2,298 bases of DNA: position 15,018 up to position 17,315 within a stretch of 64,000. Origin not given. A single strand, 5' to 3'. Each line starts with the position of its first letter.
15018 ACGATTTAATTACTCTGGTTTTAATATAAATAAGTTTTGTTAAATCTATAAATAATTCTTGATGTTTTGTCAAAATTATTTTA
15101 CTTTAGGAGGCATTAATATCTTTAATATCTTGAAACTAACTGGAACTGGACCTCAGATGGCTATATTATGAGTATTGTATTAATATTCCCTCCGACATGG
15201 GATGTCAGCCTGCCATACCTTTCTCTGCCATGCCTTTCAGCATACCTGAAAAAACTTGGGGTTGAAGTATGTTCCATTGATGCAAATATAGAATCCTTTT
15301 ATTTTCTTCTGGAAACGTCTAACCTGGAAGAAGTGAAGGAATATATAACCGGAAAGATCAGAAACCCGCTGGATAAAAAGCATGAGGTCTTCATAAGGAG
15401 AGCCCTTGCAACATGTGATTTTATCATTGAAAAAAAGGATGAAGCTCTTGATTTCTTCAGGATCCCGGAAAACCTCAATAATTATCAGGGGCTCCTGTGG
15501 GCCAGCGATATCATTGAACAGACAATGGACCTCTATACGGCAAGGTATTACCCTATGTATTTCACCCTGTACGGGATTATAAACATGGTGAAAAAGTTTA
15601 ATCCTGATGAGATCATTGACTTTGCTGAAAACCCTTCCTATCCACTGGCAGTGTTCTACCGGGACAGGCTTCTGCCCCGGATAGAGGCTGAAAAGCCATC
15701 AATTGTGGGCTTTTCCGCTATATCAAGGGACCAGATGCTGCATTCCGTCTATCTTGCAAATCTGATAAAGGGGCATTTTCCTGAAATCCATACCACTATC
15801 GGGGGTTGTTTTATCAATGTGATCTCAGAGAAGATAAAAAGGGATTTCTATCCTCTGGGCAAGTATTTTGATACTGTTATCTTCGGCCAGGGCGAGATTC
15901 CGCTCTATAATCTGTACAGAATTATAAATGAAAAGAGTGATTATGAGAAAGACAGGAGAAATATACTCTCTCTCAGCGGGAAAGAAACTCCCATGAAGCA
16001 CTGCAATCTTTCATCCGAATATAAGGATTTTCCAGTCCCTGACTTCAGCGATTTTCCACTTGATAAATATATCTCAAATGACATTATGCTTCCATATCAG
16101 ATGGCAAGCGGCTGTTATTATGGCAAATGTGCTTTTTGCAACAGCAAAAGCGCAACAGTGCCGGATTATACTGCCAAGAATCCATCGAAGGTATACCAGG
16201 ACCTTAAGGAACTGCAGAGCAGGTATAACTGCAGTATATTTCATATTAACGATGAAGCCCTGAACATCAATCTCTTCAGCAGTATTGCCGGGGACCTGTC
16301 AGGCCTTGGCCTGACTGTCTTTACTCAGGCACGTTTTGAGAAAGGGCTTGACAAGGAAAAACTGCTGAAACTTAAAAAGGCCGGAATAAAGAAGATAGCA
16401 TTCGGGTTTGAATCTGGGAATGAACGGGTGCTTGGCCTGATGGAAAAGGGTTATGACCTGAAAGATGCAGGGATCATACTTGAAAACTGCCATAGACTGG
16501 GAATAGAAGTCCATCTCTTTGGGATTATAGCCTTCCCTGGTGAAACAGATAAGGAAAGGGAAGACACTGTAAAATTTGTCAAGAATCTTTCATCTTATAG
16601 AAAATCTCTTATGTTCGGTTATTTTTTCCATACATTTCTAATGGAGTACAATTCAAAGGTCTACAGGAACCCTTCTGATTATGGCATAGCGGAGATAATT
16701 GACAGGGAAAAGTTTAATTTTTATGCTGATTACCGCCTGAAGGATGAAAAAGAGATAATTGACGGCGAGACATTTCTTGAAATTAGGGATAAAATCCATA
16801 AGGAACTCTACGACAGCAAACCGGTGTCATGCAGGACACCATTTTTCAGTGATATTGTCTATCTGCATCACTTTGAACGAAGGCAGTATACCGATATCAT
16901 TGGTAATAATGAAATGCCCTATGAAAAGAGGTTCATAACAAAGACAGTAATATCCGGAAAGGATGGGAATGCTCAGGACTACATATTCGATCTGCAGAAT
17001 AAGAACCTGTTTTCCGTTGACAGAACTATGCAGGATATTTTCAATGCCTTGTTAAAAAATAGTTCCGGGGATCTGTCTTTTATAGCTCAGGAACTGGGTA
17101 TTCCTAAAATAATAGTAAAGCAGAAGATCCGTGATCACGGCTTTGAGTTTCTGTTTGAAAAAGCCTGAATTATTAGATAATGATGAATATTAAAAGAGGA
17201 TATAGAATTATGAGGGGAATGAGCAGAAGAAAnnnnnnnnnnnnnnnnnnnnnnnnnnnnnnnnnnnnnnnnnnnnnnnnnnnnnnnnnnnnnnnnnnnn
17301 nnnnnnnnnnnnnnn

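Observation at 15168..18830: B12-binding radical SAM enzyme with a CX4CX2C cluster and a possible C-terminal PqqD-like domain, next to a ZnR-DUF4178 / DUF350 / ZnR-DUF4178 triad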

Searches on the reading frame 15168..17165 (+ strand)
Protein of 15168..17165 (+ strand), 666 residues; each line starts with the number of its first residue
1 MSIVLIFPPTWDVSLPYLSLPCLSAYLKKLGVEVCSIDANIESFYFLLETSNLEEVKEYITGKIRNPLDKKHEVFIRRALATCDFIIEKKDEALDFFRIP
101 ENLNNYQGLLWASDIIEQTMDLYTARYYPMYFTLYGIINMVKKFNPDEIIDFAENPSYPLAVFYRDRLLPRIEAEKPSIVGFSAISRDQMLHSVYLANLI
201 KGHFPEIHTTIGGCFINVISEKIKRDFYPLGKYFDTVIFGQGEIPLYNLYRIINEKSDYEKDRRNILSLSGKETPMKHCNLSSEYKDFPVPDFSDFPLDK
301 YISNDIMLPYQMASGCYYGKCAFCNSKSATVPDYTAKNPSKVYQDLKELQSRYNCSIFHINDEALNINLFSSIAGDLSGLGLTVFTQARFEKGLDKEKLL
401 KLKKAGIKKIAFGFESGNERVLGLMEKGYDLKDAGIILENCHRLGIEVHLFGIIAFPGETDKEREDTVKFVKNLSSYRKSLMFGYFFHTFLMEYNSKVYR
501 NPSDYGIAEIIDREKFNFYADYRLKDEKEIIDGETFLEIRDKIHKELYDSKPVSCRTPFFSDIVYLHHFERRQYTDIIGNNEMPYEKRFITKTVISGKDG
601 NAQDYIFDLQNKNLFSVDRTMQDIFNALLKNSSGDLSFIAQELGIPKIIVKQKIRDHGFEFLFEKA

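Call 3: search_protein_families(library=pfam, proteins=[window:15168-17165:+], max_evalue=1)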
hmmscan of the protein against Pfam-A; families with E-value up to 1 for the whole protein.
window:15168-17165:+ (666 aa): 2 families
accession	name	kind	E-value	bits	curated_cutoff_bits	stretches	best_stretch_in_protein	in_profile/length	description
PF04055.27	Radical_SAM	-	1.2e-16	61.8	29.5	1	313-471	4-166/166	Radical SAM superfamily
PF02310.24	B12-binding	-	1.2e-08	35.2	32.1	1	166-247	41-118/121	B12 binding domain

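Call 4: search_protein_families(library=ncbifam, proteins=[window:15168-17165:+], max_evalue=1)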
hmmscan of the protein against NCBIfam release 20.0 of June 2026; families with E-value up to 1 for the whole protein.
window:15168-17165:+ (666 aa): 24 families
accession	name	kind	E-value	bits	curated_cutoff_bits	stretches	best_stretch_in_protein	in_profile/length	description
TIGR03975.1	rSAM_ocin_1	subfamily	4.8e-37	127.7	281.85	1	166-513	118-465/606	RiPP maturation radical SAM C-methyltransferase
TIGR04479.1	bcpD_PhpK_rSAM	subfamily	1e-19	70.3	600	1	164-474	98-409/504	PhpK family radical SAM P-methyltransferase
TIGR03471.1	HpnJ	equivalog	2.9e-19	69.3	577.6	1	309-475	196-366/472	hopanoid biosynthesis associated radical SAM protein HpnJ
NF050148.1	rSAM_ApyD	equivalog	4.4e-19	68.3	750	1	167-473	65-365/645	RiPP biosynthesis radical SAM protein ApyD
TIGR02026.1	BchE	equivalog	3.9e-14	52.4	481.35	1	167-542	54-428/497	magnesium-protoporphyrin IX monomethyl ester anaerobic oxidative cyclase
TIGR04072.2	rSAM_ladder_B12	equivalog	8.4e-14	51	360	1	235-485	122-357/443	lipid biosynthesis B12-binding/radical SAM protein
TIGR04013.1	B12_SAM_MJ_1487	hypoth_equivalog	1.5e-12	47.1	251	2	408-479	267-338/382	TIGR04013 family B12-binding domain/radical SAM domain-containing protein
NF038361.1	rSAM_Sden_1168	equivalog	5e-12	45.1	575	1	166-475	130-452/560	Sden_1168 family B12-binding radical SAM P-methyltransferase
TIGR04014.1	B12_SAM_MJ_0865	equivalog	4e-10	39.1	360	1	235-474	91-336/434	methyl-coenzyme M reductase glutamine C-methyltransferase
TIGR01578.1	MiaB-like-B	hypoth_equivalog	6.8e-06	25.1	314.7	2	415-474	251-312/421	tRNA (N(6)-L-threonylcarbamoyladenosine(37)-C(2))-methylthiotransferase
TIGR04367.1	HpnR_B12_rSAM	equivalog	7.3e-06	24.8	650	1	160-468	44-345/490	hopanoid C-3 methylase HpnR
TIGR00539.1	hemN_rel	equivalog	1.4e-05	24.4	205.4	1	385-480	89-185/361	radical SAM family heme chaperone HemW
NF040542.1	rSAM_RCCLKC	equivalog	1.9e-05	24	450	1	180-450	52-326/423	arsinothricin biosynthesis radical SAM protein ArsL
NF006064.0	PRK08207.2-2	equivalog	9.1e-05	21.6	504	1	391-500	245-348/465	coproporphyrinogen III oxidase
TIGR01574.1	miaB-methiolase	equivalog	0.00021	20.4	355.3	1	408-485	257-335/437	tRNA (N6-isopentenyl adenosine(37)-C2)-methylthiotransferase MiaB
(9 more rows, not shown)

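Call 8: find_homologous_proteins(query=window:15168-17165:+, max_evalue=0.00001)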
Query window:15168-17165:+ (666 aa): 259 proteins with E <= 0.00001 among 8000 candidates; the best 120 are listed.
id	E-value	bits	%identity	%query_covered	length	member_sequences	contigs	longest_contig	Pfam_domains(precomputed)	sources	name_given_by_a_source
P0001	0.0e+0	1528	100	100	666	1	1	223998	PF04055.28,PF02310.25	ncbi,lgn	-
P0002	1.4e-291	987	64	99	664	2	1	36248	PF04055.28,PF02310.25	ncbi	-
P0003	1.0e-215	737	51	99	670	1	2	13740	PF04055.28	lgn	-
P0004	1.2e-210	720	48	100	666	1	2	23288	PF04055.28,PF02310.25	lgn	-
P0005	2.5e-69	253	31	76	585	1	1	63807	PF04055.28,PF02310.25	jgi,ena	-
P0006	2.4e-68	250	28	85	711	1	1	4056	PF04055.28,PF05402.19,PF02310.25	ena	-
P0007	1.3e-65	241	30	78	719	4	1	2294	PF04055.28,PF05402.19,PF02310.25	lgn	-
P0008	3.6e-64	236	29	82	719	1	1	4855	PF04055.28,PF05402.19,PF02310.25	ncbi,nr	ncbi:Radical SAM superfamily protein [uncultured archaeon]|nr:Radical SAM superfamily protein [uncul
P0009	6.4e-64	235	31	77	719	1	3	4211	PF04055.28,PF05402.19,PF02310.25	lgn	-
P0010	6.2e-62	228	31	78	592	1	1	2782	PF04055.28,PF02310.25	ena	-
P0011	1.9e-61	227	30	82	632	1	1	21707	PF04055.28,PF02310.25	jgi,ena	-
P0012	5.6e-61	225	30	76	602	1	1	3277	PF04055.28,PF02310.25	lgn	-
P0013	5.7e-61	225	29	83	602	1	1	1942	PF04055.28,PF02310.25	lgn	-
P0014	6.0e-61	225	33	76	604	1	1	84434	PF04055.28,PF02310.25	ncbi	-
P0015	6.3e-61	225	30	77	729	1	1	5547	PF04055.28,PF02310.25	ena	-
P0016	7.1e-61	225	30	80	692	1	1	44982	PF04055.28,PF02310.25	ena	-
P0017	7.6e-61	225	29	82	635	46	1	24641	PF04055.28,PF02310.25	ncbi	-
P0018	1.2e-60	224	30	76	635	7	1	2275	PF04055.28,PF02310.25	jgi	-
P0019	2.2e-60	223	28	82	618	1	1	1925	PF04055.28,PF02310.25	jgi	jgi:radical SAM superfamily enzyme YgiQ (UPF0313 family)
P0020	2.4e-60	223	31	76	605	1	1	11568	PF04055.28,PF02310.25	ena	-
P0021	3.7e-60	223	30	82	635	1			PF04055.28,PF02310.25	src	-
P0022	4.4e-60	222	30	84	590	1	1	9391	PF04055.28,PF02310.25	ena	-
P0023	4.6e-60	222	29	82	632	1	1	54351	PF04055.28,PF02310.25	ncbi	-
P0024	4.7e-60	222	29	82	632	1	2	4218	PF04055.28,PF02310.25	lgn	-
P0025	5.0e-60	222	30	87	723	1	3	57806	PF04055.28,PF05402.19,PF02310.25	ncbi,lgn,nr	ncbi:MAG: PqqD family peptide modification chaperone [Candidatus Methanoperedens sp.]|nr:PqqD family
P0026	5.3e-60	222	30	82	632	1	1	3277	PF04055.28,PF02310.25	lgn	-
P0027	6.1e-60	222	29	77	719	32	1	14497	PF04055.28,PF05402.19,PF02310.25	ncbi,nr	ncbi:Bacteriochlorophyllide d C-12(1)-methyltransferase [Methanosarcinales archaeon]|nr:Bacteriochlo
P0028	1.3e-59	221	29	82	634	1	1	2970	PF04055.28,PF02310.25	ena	-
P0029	1.6e-59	220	30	76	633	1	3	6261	PF04055.28,PF02310.25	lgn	-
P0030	1.8e-59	220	30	78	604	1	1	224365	PF04055.28,PF02310.25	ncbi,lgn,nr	ncbi:MAG: radical SAM protein [Candidatus Brocadiaceae bacterium]|nr:radical SAM protein [Candidatus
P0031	2.7e-59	220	29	82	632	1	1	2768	PF04055.28,PF02310.25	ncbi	-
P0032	2.9e-59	220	30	82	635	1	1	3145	PF04055.28,PF02310.25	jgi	jgi:anaerobic magnesium-protoporphyrin IX monomethyl ester cyclase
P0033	3.1e-59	220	30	76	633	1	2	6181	PF04055.28,PF02310.25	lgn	-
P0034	4.2e-59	219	29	82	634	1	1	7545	PF04055.28,PF02310.25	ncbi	-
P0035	4.6e-59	219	28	83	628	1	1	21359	PF04055.28,PF02310.25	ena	-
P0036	7.4e-59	218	29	76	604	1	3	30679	PF04055.28,PF02310.25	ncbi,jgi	-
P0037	9.5e-59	218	30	82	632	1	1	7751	PF04055.28,PF02310.25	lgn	-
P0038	1.1e-58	218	29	76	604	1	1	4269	PF04055.28,PF02310.25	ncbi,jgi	-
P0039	1.1e-58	218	30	76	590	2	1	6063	PF04055.28,PF02310.25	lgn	-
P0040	1.2e-58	218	28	88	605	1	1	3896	PF04055.28,PF02310.25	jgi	jgi:radical SAM superfamily enzyme YgiQ (UPF0313 family)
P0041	1.5e-58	217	29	82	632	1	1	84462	PF04055.28,PF02310.25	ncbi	-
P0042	1.6e-58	217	28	82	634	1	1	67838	PF04055.28,PF02310.25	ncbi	-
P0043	1.6e-58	217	29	82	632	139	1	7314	PF04055.28,PF02310.25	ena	-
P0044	2.1e-58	217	29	88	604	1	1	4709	PF04055.28,PF02310.25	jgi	jgi:hypothetical protein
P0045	2.1e-58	217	30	82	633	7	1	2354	PF04055.28,PF02310.25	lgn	-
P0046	2.4e-58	217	30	82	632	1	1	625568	PF04055.28,PF02310.25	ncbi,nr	ncbi:MAG: radical SAM protein [Nitrospira sp.]|nr:radical SAM protein [Nitrospira sp.]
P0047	2.5e-58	216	29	82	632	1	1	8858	PF04055.28,PF02310.25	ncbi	-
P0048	2.6e-58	216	29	82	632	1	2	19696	PF04055.28,PF02310.25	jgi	jgi:hypothetical protein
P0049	2.8e-58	216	30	82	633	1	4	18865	PF04055.28,PF02310.25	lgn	-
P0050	2.9e-58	216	29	82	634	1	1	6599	PF04055.28,PF02310.25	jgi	-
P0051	3.4e-58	216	30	82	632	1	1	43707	PF04055.28,PF02310.25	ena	-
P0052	3.4e-58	216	29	82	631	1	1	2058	PF04055.28,PF02310.25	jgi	jgi:radical SAM family protein/B12 binding protein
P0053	3.8e-58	216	28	88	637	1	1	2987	PF04055.28,PF02310.25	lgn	-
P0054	4.3e-58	216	28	82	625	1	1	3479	PF04055.28,PF02310.25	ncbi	-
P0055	5.3e-58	215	29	82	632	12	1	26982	PF04055.28,PF02310.25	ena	-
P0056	5.8e-58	215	29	88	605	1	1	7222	PF04055.28,PF02310.25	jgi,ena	-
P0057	6.1e-58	215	29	82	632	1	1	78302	PF04055.28,PF02310.25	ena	-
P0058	6.4e-58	215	28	82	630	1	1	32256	PF04055.28,PF02310.25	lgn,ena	-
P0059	6.5e-58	215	29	82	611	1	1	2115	PF04055.28,PF02310.25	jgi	jgi:radical SAM superfamily enzyme YgiQ (UPF0313 family)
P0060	6.8e-58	215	29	78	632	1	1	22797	PF04055.28,PF02310.25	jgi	jgi:radical SAM superfamily enzyme YgiQ (UPF0313 family)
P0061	7.4e-58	215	30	76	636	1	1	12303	PF04055.28,PF02310.25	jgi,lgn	jgi:radical SAM superfamily enzyme YgiQ (UPF0313 family)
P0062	7.5e-58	215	29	82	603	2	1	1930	PF04055.28,PF02310.25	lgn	-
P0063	7.8e-58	215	28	82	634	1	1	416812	PF04055.28,PF02310.25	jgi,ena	-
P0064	8.4e-58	215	28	91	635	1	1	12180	PF04055.28,PF02310.25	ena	-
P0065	8.4e-58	215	28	91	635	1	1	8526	PF04055.28,PF02310.25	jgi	-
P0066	8.7e-58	215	30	82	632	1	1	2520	PF04055.28,PF02310.25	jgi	jgi:hypothetical protein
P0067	9.1e-58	215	29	82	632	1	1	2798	PF04055.28,PF02310.25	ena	-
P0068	1.0e-57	214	28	82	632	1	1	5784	PF04055.28,PF02310.25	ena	-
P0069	1.2e-57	214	28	82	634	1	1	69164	PF04055.28,PF02310.25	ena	-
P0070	1.3e-57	214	28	82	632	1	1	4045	PF04055.28,PF02310.25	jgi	-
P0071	1.4e-57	214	30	77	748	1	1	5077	PF04055.28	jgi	-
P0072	1.7e-57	214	28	88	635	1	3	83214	PF04055.28,PF02310.25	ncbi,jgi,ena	jgi:hypothetical protein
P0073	1.7e-57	214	28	87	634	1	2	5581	PF04055.28,PF02310.25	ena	-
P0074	2.0e-57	214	30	76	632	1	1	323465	PF04055.28,PF02310.25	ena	-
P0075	2.0e-57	214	30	85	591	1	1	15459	PF04055.28,PF02310.25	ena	-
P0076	2.1e-57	213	29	82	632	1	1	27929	PF04055.28,PF02310.25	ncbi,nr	ncbi:MAG: radical SAM protein [Nitrospira sp.]|nr:radical SAM protein [Nitrospira sp.]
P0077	2.2e-57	213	29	82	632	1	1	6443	PF04055.28,PF02310.25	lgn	-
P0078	2.3e-57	213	28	83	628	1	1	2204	PF04055.28,PF02310.25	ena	-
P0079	2.3e-57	213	29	82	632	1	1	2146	PF04055.28,PF02310.25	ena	-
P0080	2.4e-57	213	28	82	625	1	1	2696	PF04055.28,PF02310.25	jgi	-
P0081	2.7e-57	213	29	82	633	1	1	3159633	PF04055.28,PF02310.25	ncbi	ncbi:MAG: radical SAM protein [Nitrospiraceae bacterium]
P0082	2.9e-57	213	27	77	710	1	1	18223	PF04055.28,PF02310.25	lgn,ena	-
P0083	3.0e-57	213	27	91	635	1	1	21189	PF04055.28,PF02310.25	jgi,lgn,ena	-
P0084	3.1e-57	213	28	82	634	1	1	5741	PF04055.28,PF02310.25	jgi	jgi:anaerobic magnesium-protoporphyrin IX monomethyl ester cyclase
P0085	3.2e-57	213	28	83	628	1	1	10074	PF04055.28,PF02310.25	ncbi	-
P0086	3.3e-57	213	28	82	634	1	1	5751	PF04055.28,PF02310.25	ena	-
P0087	3.9e-57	213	29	82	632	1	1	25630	PF04055.28,PF02310.25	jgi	jgi:hypothetical protein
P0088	4.1e-57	213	28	82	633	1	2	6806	PF04055.28,PF02310.25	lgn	-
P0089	4.3e-57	212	27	82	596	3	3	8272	PF04055.28,PF02310.25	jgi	jgi:anaerobic magnesium-protoporphyrin IX monomethyl ester cyclase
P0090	4.3e-57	212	28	82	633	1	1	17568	PF04055.28,PF02310.25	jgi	jgi:anaerobic magnesium-protoporphyrin IX monomethyl ester cyclase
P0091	4.7e-57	212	29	78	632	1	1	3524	PF04055.28,PF02310.25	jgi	jgi:radical SAM superfamily enzyme YgiQ (UPF0313 family)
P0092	4.7e-57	212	28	82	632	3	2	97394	PF04055.28,PF02310.25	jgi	-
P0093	4.7e-57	212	29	82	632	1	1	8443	PF04055.28,PF02310.25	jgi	-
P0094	4.7e-57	212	29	87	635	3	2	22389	PF04055.28,PF02310.25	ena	-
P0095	5.4e-57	212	28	87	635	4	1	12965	PF04055.28,PF02310.25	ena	-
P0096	5.6e-57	212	28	85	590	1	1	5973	PF04055.28,PF02310.25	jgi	jgi:anaerobic magnesium-protoporphyrin IX monomethyl ester cyclase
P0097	5.7e-57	212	29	76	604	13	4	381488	PF04055.28,PF02310.25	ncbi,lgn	-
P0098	6.2e-57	212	28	82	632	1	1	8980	PF04055.28,PF02310.25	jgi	-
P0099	6.9e-57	212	29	78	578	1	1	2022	PF04055.28,PF02310.25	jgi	jgi:anaerobic magnesium-protoporphyrin IX monomethyl ester cyclase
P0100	8.3e-57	211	28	82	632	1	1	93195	PF04055.28,PF02310.25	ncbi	-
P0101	9.6e-57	211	28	82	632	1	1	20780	PF04055.28,PF02310.25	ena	-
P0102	9.7e-57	211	28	85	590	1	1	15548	PF04055.28,PF02310.25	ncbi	-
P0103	1.1e-56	211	28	85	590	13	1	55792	PF04055.28,PF02310.25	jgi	jgi:anaerobic magnesium-protoporphyrin IX monomethyl ester cyclase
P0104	1.3e-56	211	28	87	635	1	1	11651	PF04055.28,PF02310.25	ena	-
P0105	1.3e-56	211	28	82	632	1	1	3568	PF04055.28,PF02310.25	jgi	jgi:anaerobic magnesium-protoporphyrin IX monomethyl ester cyclase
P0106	1.6e-56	211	29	82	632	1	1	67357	PF04055.28,PF02310.25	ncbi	-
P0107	1.6e-56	211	29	82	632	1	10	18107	PF04055.28,PF02310.25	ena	-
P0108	2.0e-56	210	27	88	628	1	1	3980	PF04055.28,PF02310.25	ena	-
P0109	2.0e-56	210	29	82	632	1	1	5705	PF04055.28,PF02310.25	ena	-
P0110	2.1e-56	210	28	82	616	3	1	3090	PF04055.28,PF02310.25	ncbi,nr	ncbi:MAG TPA: radical SAM protein [Nitrospiraceae bacterium]|nr:radical SAM protein [Nitrospiraceae 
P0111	2.1e-56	210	30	79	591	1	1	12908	PF04055.28,PF02310.25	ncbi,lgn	ncbi:MAG: radical SAM protein [Chloroflexota bacterium]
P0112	2.2e-56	210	29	82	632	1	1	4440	PF04055.28,PF02310.25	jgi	jgi:hypothetical protein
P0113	2.2e-56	210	29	82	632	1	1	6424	PF04055.28,PF02310.25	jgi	jgi:anaerobic magnesium-protoporphyrin IX monomethyl ester cyclase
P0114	2.2e-56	210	28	88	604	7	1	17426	PF04055.28,PF02310.25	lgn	-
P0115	2.3e-56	210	28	76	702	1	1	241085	PF04055.28,PF02310.25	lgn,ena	-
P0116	3.4e-56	209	28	82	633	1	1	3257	PF04055.28,PF02310.25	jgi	jgi:radical SAM superfamily enzyme YgiQ (UPF0313 family)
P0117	4.0e-56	209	30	82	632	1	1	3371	PF04055.28,PF02310.25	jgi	jgi:anaerobic magnesium-protoporphyrin IX monomethyl ester cyclase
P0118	4.4e-56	209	29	76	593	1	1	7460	PF04055.28,PF02310.25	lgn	-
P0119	4.6e-56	209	28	88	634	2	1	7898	PF04055.28,PF02310.25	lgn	-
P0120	4.9e-56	209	28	85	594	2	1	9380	PF04055.28,PF02310.25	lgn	-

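Call 9: find_encoding_contigs(protein=P0002, flank=10000, max_places=3)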
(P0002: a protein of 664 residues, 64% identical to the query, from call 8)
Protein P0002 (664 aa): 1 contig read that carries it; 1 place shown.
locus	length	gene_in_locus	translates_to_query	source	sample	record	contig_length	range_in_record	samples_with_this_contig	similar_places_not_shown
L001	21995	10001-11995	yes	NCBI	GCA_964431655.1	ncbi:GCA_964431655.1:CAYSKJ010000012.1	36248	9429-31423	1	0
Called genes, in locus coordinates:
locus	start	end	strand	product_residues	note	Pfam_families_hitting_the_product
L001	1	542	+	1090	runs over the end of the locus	PF02574:S-methyl_trans, PF00809:Pterin_bind, PF02607:B12-binding_2, PF02310:B12-binding, PF02965:Met_synt_B12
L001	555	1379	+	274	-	PF04951:Peptidase_M55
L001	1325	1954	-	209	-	PF13302:Acetyltransf_3, PF00583:Acetyltransf_1 (weak)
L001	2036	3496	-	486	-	PF18911:PKD_4 (weak)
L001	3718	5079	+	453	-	PF01837:HcyBio, PF12797:Fer4_2 (faint), PF12837:Fer4_6 (faint), PF13237:Fer4_10, PF14697:Fer4_21, PF12838:Fer4_7, PF13187:Fer4_9 (weak), PF00037:Fer4 (weak), +1 more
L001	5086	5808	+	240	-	PF27030:AbpE_bact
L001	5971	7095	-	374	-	PF03977:OAD_beta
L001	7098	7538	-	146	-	PF25919:BSH_CusB (weak), PF00364:Biotin_lipoyl, PF25917:BSH_RND (weak), PF25984:BSH_YknX (faint)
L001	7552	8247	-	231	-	PF04277:OAD_gamma (weak)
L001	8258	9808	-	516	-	PF01039:Carboxyl_trans, PF03255:ACCA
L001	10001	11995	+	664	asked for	PF02310:B12-binding (faint), PF04055:Radical_SAM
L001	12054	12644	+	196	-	PF13785:DUF4178 (weak)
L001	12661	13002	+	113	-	PF03994:DUF350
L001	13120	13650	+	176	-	PF13785:DUF4178 (weak)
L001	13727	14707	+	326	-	PF01520:Amidase_3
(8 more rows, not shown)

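Call 10: find_encoding_contigs(protein=P0003, flank=10000, max_places=3)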
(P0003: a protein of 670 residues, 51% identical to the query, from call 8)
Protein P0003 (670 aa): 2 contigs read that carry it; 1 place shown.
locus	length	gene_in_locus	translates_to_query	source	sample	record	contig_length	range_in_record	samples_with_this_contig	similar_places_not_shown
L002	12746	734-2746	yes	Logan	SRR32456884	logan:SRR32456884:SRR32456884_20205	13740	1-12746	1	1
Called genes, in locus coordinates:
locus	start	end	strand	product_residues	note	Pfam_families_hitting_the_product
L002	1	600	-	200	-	?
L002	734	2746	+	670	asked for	PF04055:Radical_SAM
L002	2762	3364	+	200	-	-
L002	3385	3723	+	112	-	PF03994:DUF350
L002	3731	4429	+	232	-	-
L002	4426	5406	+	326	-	PF01520:Amidase_3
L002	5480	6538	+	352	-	PF00022:Actin (faint), PF06723:MreB_Mbl, PF25216:Volactin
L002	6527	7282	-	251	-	PF03099:BPL_LplA_LipB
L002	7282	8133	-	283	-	PF02749:QRPTase_N, PF01729:QRPTase_C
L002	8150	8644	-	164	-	PF00085:Thioredoxin, PF13905:Thioredoxin_8 (faint)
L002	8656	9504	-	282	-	PF00072:Response_reg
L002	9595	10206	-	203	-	PF10502:Peptidase_S26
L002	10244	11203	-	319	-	PF00480:ROK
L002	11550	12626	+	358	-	-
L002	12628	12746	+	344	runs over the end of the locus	-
